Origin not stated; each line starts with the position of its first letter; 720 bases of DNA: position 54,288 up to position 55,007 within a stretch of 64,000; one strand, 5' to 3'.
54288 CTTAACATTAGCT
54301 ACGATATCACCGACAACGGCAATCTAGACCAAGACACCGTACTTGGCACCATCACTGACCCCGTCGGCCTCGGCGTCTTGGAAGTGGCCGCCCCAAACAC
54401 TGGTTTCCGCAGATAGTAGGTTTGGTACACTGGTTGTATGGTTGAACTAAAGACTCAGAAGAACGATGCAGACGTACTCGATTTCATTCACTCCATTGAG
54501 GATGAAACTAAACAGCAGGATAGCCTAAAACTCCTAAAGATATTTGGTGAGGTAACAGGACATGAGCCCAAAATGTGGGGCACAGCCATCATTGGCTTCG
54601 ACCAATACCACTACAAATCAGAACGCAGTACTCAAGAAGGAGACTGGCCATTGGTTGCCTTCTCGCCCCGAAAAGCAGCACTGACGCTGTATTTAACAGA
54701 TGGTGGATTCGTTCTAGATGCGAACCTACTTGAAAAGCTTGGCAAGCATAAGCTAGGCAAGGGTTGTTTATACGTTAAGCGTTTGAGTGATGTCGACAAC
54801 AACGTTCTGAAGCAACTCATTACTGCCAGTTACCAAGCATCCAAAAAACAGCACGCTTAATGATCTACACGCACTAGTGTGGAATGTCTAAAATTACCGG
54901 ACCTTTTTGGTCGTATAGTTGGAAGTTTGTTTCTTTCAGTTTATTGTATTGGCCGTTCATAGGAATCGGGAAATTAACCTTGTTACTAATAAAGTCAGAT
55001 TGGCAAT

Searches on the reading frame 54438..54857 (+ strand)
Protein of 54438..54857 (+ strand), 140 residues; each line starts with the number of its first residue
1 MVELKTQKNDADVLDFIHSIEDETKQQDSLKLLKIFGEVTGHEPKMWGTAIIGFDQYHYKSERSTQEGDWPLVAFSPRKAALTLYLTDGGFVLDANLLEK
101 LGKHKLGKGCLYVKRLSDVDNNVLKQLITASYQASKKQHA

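Call 6: search_protein_families(library=pfam, proteins=[window:54438-54857:+], max_evalue=0.01)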
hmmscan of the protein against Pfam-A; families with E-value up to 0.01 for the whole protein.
window:54438-54857:+ (140 aa): 1 family
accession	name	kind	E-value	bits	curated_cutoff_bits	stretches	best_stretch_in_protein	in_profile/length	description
PF08818.16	DUF1801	-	3.6e-09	37.3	27.2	1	26-130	2-83/85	Domain of unknown function (DU1801)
